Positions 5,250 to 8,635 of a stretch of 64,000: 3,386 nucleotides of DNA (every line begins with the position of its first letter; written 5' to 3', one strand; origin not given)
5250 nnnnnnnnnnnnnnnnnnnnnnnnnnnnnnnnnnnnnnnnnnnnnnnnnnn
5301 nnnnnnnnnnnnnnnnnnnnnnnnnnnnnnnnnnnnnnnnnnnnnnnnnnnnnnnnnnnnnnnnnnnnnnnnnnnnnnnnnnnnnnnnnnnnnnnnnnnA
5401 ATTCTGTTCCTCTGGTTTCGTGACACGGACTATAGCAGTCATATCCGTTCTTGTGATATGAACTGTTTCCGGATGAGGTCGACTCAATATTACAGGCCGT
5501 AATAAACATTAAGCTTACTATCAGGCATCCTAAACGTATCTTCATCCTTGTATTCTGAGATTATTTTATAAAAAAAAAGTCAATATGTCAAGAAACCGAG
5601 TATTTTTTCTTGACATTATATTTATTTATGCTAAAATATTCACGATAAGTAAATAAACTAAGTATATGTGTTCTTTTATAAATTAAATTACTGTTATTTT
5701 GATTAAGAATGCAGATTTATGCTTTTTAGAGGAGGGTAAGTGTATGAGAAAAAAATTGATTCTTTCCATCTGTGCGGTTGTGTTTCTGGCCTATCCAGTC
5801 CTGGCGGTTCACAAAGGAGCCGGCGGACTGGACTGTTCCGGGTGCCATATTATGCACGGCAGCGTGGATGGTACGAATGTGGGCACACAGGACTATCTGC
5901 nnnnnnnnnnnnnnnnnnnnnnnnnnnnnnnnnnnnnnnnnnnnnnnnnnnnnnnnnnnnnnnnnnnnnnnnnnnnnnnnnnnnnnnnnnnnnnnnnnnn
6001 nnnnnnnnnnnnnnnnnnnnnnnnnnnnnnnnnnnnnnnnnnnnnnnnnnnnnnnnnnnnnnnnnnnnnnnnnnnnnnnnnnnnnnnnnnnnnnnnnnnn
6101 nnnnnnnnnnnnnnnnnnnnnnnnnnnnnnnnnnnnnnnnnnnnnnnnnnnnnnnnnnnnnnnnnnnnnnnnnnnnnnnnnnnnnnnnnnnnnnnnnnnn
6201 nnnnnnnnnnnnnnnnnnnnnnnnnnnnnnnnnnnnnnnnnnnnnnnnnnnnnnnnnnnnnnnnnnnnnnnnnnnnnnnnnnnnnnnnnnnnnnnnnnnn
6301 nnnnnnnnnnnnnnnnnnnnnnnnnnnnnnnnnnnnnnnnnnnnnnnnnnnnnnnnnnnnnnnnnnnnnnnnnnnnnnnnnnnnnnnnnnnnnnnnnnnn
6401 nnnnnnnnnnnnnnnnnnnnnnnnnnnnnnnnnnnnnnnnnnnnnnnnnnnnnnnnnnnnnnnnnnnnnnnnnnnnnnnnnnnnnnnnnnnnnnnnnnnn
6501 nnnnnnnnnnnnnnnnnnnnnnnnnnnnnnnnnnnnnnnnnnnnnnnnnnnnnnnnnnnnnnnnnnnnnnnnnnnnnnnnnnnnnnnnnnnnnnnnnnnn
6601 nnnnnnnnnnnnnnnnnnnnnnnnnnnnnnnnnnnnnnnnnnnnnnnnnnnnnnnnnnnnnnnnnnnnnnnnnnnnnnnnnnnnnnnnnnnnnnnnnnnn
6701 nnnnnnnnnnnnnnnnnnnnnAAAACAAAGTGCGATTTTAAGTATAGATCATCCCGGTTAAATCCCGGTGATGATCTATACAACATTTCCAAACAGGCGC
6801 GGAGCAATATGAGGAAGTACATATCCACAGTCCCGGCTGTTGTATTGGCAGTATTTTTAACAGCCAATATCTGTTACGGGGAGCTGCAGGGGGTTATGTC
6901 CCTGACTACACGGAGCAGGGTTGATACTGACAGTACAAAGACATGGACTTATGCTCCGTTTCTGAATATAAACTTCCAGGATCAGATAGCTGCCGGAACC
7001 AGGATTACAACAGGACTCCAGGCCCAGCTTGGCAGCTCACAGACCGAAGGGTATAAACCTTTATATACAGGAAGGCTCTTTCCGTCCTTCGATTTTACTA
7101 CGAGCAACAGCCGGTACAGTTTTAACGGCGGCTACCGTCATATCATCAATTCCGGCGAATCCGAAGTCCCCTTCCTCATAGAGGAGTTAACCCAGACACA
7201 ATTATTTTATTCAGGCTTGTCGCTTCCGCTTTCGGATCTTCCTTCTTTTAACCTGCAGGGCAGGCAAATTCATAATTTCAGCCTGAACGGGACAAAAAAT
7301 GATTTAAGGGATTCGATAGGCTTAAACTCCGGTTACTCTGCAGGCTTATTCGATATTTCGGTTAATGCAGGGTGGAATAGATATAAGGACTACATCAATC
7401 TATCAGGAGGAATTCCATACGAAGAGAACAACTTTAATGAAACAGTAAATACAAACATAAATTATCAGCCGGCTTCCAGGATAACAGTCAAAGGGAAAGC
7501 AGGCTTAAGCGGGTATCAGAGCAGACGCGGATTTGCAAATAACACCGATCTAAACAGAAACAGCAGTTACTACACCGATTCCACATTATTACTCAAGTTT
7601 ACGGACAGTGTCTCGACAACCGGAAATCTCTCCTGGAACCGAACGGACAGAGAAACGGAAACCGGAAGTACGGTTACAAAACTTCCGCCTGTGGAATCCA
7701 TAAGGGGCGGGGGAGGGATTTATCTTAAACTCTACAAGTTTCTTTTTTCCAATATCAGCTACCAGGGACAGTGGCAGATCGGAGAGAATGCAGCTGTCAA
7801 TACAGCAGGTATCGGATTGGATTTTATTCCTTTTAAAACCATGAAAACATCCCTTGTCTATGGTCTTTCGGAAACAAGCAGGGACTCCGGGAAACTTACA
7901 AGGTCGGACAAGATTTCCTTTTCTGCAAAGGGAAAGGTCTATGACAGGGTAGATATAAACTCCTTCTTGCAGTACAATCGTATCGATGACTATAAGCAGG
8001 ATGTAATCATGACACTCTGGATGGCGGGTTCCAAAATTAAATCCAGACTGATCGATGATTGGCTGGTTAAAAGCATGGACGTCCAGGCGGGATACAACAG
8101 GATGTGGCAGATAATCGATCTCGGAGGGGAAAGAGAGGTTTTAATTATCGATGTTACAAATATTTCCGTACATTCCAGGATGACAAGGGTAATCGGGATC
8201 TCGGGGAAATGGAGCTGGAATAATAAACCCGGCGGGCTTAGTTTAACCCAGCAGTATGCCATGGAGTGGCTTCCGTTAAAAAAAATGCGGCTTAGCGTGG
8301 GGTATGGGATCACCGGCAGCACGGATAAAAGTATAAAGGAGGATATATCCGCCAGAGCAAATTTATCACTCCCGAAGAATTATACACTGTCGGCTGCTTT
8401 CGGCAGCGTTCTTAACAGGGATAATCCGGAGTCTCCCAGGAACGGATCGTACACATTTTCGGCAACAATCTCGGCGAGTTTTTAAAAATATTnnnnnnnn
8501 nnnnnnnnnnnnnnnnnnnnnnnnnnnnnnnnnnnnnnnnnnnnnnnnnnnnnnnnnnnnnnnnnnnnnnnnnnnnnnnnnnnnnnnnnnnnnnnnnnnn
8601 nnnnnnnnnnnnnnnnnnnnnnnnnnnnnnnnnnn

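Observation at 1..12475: Self-contained locus for extracellular multiheme cytochrome (nanowire-type) production: OmcS-like cytochromes, beta-barrel, triple CsgG/LpoB-like lipoproteins, PPIase chaperone and CcsBA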

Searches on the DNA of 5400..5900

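Call 87: search_rna_families(source=window, start=5400, end=5900, threshold=evalue, max_evalue=1)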
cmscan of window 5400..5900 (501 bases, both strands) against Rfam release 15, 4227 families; matches with E-value up to 1: 1.
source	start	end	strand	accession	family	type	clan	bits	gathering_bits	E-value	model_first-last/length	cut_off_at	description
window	5516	5619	-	RF01426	snoR126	Gene; snRNA; snoRNA; CD-box;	-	18.8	39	0.89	1-101/101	no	small nucleolar RNA snoR126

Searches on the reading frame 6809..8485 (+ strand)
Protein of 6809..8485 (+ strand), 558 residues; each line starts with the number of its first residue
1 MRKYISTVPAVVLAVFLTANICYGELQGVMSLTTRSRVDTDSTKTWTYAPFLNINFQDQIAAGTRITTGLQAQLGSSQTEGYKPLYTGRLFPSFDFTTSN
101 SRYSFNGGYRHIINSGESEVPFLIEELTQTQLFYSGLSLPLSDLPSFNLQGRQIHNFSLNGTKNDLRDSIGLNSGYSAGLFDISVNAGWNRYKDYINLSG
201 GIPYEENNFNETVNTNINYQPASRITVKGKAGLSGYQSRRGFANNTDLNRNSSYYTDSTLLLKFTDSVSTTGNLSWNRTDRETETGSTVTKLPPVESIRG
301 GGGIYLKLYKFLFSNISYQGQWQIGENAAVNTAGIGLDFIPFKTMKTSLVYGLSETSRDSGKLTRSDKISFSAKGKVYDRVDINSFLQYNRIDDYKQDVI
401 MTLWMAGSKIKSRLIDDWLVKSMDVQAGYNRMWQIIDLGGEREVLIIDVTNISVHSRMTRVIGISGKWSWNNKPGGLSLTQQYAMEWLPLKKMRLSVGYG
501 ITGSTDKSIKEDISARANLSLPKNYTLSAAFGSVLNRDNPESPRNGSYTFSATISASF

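Call 6: search_protein_families(library=pfam, proteins=[window:6809-8485:+], max_evalue=0.1)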
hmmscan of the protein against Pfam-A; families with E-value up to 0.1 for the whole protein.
window:6809-8485:+ (558 aa): 0 families

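Call 20: search_protein_families(library=ncbifam, proteins=[window:6809-8485:+], max_evalue=0.01)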
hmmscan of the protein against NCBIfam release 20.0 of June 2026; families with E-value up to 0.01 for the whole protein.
window:6809-8485:+ (558 aa): 0 families

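Call 30: find_homologous_proteins(query=window:6809-8485:+, max_evalue=0.001)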
Query window:6809-8485:+ (558 aa): 3 proteins with E <= 0.001 among 8000 candidates.
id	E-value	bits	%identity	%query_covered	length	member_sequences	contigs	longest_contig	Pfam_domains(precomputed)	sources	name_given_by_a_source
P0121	0.0e+0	1251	100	100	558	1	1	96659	-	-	-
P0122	0.0e+0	1117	89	100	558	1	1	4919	-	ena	-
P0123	0.0e+0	1095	86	100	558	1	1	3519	-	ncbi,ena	-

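Call 34: find_encoding_contigs(protein=P0121, flank=10000, max_places=3)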
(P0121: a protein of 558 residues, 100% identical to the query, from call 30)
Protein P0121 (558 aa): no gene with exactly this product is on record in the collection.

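Call 41: search_protein_representatives(protein=window:6809-8485:+)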
Query: 558 residues. Proteins with E-value up to 0.001 (for the whole library): 5; up to 1e-10: 2; up to 1e-30: 1. The best 5 are listed.
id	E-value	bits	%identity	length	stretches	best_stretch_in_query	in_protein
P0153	2.5e-157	541.2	44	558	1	7-558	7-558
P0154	1.4e-26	109.8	24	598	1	21-505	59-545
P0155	2.0e-09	53.2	24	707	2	332-502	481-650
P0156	5.3e-07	45.2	24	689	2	326-536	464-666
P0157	5.7e-06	41.8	25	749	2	327-533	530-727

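Call 44: find_encoding_contigs(protein=P0153, flank=10000, max_places=3)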
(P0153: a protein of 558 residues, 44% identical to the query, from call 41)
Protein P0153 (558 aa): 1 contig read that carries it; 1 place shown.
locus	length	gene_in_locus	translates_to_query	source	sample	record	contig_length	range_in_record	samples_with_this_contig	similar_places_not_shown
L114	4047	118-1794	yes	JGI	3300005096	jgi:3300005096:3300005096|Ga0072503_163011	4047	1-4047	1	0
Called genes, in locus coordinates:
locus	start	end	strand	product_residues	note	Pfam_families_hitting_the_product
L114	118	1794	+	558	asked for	-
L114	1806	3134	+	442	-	PF14522:Cytochrome_C7 (faint), PF13442:Cytochrome_CBB3 (faint), PF09699:Paired_CXXCH_1 (weak)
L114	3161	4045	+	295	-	?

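Call 45: find_encoding_contigs(protein=P0155, flank=10000, max_places=2)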
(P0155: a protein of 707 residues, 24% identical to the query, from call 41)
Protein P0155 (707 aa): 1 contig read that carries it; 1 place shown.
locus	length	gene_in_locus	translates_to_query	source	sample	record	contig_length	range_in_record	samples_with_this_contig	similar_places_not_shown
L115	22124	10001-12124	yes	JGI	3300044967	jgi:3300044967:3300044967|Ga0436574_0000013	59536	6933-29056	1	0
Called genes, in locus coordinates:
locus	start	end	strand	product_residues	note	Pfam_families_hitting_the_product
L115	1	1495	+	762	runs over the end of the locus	PF11854:MtrB_PioB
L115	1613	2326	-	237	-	PF22113:Mtrc-MtrF_II-IV_dom (weak), PF09699:Paired_CXXCH_1 (faint)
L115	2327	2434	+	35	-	-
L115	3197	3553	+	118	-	-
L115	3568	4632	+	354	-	PF08450:SGL (faint), PF01436:NHL (faint), PF17170:DUF5128 (faint), PF06739:SBBP (faint)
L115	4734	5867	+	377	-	PF09699:Paired_CXXCH_1 (faint), PF13442:Cytochrome_CBB3 (faint), PF14522:Cytochrome_C7 (faint), PF14537:Cytochrom_c3_2 (faint)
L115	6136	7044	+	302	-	PF14522:Cytochrome_C7 (faint), PF09699:Paired_CXXCH_1 (weak)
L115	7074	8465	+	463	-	PF21783:YNCE (faint), PF10282:Lactonase (faint), PF22494:choice_anch_I (faint), PF25174:Beta-prop_THOC3 (faint)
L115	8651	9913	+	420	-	PF09699:Paired_CXXCH_1 (weak), PF14522:Cytochrome_C7 (faint)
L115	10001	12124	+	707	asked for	-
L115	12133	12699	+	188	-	-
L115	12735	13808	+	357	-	PF03783:CsgG (faint), PF13036:LpoB (faint), PF05643:GNA1162-like (faint)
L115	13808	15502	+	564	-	PF13145:Rotamase_2, PF00639:Rotamase, PF13616:Rotamase_3, PF13145:Rotamase_2, PF00639:Rotamase, PF13616:Rotamase_3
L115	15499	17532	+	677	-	-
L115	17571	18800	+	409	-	-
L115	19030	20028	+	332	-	PF02744:GalP_UDP_tr_C (weak)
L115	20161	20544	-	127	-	PF01850:PIN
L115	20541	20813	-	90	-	PF02604:PhdYeFM_antitox (weak)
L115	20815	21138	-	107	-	PF18478:PIN_10 (weak), PF18480:DUF5615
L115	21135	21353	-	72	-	PF04255:DUF433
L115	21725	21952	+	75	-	PF04014:MazE_antitoxin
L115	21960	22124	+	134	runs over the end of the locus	PF01850:PIN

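Call 48: predict_structure(alignment_id=A2)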
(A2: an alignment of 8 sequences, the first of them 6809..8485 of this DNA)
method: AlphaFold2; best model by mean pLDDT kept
length: 558 residues; sequences in the alignment: 8
mean_pLDDT: 75.3   pTM: 0.56
mean pLDDT of the five models: 75.3, 68.3, 66.4, 65.3, 63.5
residues with pLDDT >= 90: 115; 70-90: 262; 50-70: 128; < 50: 53
segments of 3 or more residues with pLDDT < 50: 1-14, 118-126, 194-209, 240-246
pLDDT, mean of each block of 10 residues (from residue 1): 39 50 74 64 75 82 82 79 72 84 80 58 49 72 65 63 57 65 63 42 38 62 67 57 46 70 77 80 61 77 86 90 83 92 86 90 93 85 92 90 92 73 87 87 89 86 92 89 91 90 88 90 79 85 81 79
secondary structure, 60 per line:
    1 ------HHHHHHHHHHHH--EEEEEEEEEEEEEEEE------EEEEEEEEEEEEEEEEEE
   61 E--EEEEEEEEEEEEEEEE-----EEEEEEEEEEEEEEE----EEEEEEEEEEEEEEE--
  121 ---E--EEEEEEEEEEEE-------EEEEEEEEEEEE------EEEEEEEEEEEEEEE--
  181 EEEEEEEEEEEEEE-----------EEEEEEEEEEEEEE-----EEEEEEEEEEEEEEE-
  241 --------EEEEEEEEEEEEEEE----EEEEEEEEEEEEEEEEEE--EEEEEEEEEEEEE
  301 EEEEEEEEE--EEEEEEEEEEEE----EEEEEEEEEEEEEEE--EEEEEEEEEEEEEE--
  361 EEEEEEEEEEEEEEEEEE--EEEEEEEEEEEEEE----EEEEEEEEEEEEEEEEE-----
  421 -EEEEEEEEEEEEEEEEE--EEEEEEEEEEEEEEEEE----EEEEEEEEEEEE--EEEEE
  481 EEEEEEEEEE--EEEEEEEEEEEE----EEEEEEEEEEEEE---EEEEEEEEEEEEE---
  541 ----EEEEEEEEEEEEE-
elements in order: H7-18 E21-36 E43-61 E64-79 E85-99 E104-118 E127-138 E146-157 E164-178 E181-194 E206-219 E225-239 E249-263 E268-285 E288-309 E312-323 E328-342 E345-358 E361-378 E381-394 E399-415 E422-438 E441-457 E462-473 E476-490 E493-504 E509-521 E525-537 E545-557

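Call 53: search_protein_families(library=pfam, proteins=[L115:7074-8465:+], max_evalue=0.01)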
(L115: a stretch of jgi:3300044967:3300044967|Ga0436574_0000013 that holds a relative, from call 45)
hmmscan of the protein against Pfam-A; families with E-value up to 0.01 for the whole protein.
L115:7074-8465:+ (463 aa): 5 families
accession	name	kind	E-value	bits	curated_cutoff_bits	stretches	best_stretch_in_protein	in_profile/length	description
PF21783.3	YNCE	-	2e-16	60.7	27.1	2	172-239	257-324/339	YNCE-like beta-propeller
PF10282.15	Lactonase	-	2.9e-11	43.6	21.7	1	192-314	183-320/344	Lactonase, 7-bladed beta-propeller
PF25174.1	Beta-prop_THOC3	-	1.1e-07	31.6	305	2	221-366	24-168/272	THOC3 beta-propeller domain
PF02239.22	Cytochrom_D1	-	4e-05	22.8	25.5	1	171-282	7-116/368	Cytochrome D1 heme domain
PF14321.11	DUF4382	-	0.00055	20.6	25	1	65-148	46-124/136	Domain of unknown function (DUF4382)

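Call 55: fold_search(model_id=the predicted structure, library=pdb)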
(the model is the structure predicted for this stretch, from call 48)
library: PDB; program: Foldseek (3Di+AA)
matches with E <= 10: 813; with E <= 0.001: 279
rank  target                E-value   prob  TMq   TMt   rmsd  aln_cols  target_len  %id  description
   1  6r2q_B                1.3e-10  1.00  0.51  0.44  17.0       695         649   10  Structure of the Mtr complex (released 2020-04-22)
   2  9fy9_D                5.7e-09  1.00  0.36  0.31  21.6       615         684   10  Cryo-EM structure of the type 1 chaperone-usher pilus FimD-tip complex (FimDHGFC) - Conformer 1 (released 2025-06-04)
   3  3rfz_B                3.3e-08  1.00  0.39  0.30  20.5       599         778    9  Crystal structure of the FimD usher bound to its cognate FimC:FimH substrate (released 2011-06-01)
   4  3rfz_E                1.3e-07  1.00  0.39  0.30  19.2       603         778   10  Crystal structure of the FimD usher bound to its cognate FimC:FimH substrate (released 2011-06-01)
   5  9i98_A                1.3e-07  1.00  0.37  0.37  11.0       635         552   10  Cryo-EM structure of Shigella flexneri LptDE bound by a Bicyclic peptide molecule (Compound 13) (released 2025-10-15)
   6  5nec_A                1.9e-07  1.00  0.29  0.27  18.9       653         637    8  Crystal structure of the siderophore receptor PiuD from Pseudomonas aeruginosa (released 2018-02-07)
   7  9fw9_D                2.2e-07  1.00  0.40  0.34  19.8       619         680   12  Cryo-EM structure of the type 1 pilus assembly platform as part of the FimA-bound chaperone-usher pilus complex (FimDH (released 2025-06-04)
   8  9i95_A                2.6e-07  1.00  0.36  0.35  12.3       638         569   10  Cryo-EM structure of Shigella flexneri LptDE bound by a Bicyclic peptide molecule (Compound 4) (released 2025-10-15)
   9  5nec_B                2.9e-07  1.00  0.30  0.26  20.0       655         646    8  Crystal structure of the siderophore receptor PiuD from Pseudomonas aeruginosa (released 2018-02-07)
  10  2vqi_B                4.0e-07  1.00  0.35  0.39  17.2       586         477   12  Structure of the P pilus usher (PapC) translocation pore (released 2008-05-27)
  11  6bpn                  4.2e-07  1.00  0.31  0.27  21.3       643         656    9  The crystal structure of the Ferric-Catecholate import receptor Fiu from E. coli K12: Open form (C2221) (released 2018-11-28)
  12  9q8n_A                5.4e-07  1.00  0.36  0.36  11.1       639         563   10  Cryo-EM structure of Shigella flexneri LptDE bound by a Bicyclic peptide molecule (Compound 16) (released 2025-10-15)
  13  4rhb_A                6.5e-07  1.00  0.36  0.36  12.2       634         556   10  Crystal structure of the lipopolysaccharide assembly complex LptD-LptE from the Escherichia coli outer membrane (released 2015-08-26)
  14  2vqi_A                7.5e-07  1.00  0.30  0.34  21.4       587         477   12  Structure of the P pilus usher (PapC) translocation pore (released 2008-05-27)
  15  4rdr                  7.5e-07  1.00  0.33  0.28  17.8       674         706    9  Structure of the bacterial Zn-transporter ZnuD from Neisseria meningitidis (locked conformation bound to zinc and cadmiu (released 2015-08-19)
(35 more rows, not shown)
